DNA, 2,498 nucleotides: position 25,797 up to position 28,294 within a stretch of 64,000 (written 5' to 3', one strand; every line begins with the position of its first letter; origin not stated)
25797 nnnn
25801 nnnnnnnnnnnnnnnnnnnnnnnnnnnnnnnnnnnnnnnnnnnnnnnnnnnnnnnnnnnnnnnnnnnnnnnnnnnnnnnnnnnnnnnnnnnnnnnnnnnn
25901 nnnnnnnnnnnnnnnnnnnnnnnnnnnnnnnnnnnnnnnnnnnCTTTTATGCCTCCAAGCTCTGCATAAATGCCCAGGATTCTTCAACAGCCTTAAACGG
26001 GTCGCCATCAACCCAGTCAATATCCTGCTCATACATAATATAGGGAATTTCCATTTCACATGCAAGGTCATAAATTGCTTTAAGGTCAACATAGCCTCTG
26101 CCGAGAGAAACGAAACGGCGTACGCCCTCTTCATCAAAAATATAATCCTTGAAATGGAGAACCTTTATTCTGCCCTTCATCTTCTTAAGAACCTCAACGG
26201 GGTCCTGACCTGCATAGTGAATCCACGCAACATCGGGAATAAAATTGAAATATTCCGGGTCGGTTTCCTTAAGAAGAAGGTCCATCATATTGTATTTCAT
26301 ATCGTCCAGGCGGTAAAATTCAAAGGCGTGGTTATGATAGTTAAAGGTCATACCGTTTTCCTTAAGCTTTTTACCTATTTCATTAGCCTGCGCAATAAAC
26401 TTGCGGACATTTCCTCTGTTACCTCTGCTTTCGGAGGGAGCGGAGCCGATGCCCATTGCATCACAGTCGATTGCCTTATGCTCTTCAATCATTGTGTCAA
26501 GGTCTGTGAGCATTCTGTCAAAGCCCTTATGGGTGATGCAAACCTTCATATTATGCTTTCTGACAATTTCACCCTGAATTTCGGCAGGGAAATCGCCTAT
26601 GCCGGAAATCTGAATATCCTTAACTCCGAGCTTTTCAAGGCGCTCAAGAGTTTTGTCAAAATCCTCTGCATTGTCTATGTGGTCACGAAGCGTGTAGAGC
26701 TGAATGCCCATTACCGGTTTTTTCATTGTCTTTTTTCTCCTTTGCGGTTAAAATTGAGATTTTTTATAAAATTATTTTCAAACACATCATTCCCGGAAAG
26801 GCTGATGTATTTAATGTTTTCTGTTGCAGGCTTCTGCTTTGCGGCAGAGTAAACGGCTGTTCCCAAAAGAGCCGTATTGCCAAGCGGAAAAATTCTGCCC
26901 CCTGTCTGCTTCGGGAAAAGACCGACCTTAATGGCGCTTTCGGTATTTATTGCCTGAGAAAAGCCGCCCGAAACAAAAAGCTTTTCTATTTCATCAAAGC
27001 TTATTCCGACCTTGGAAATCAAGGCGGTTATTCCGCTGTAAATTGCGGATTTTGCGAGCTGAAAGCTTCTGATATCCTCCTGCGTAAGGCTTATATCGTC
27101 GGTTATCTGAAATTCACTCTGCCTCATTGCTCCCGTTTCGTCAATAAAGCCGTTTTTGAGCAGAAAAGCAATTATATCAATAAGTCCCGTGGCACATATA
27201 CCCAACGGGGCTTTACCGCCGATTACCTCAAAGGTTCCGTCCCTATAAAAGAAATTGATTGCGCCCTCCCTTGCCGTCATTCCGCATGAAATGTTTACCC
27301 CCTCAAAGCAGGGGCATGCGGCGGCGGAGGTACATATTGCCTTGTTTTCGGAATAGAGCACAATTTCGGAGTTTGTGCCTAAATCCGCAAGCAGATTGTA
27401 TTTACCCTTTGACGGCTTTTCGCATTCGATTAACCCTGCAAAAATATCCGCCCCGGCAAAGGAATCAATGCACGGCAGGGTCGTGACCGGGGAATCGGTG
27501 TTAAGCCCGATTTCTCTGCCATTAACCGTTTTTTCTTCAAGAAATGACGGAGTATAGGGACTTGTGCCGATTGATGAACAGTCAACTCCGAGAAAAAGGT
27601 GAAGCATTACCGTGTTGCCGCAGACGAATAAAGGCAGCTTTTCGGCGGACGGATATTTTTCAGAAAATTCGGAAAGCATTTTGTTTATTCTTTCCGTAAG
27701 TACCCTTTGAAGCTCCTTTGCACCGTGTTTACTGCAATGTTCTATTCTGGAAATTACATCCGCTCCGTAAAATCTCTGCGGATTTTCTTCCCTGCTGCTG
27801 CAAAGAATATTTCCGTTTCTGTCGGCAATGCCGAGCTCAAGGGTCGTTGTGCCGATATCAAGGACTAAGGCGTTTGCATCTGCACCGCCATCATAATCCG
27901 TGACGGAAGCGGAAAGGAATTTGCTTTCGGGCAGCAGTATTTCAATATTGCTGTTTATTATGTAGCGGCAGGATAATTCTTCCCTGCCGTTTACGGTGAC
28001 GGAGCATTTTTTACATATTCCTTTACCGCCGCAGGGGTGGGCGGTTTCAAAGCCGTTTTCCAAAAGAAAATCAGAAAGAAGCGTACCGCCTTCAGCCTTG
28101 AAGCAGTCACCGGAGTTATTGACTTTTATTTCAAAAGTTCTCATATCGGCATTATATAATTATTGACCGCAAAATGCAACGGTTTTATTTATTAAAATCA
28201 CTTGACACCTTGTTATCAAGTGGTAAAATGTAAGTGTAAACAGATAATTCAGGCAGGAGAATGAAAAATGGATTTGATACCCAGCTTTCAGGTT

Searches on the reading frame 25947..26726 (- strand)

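Call 8: search_protein_families(library=pfam, proteins=[window:25947-26726:-])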
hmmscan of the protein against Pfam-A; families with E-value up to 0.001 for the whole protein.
window:25947-26726:- (259 aa): 1 family
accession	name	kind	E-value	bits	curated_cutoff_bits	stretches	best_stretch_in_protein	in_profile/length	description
PF01261.30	AP_endonuc_2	-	4.1e-12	46.8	31.1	1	71-226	65-220/249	Xylose isomerase-like TIM barrel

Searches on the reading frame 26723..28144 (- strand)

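Call 8: search_protein_families(library=pfam, proteins=[window:26723-28144:-])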
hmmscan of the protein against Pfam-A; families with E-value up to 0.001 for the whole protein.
window:26723-28144:- (473 aa): 3 families
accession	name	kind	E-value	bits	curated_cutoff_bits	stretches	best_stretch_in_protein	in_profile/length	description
PF14574.11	RACo_C_ter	-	8.6e-53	179.5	27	1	250-468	3-252/261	C-terminal domain of RACo the ASKHA domain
PF17651.6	Raco_middle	-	8.5e-38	130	26.8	1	93-242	3-159/163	RACo middle region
PF00111.32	Fer2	-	2.2e-05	24.7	21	1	7-55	2-51/77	2Fe-2S iron-sulfur cluster binding domain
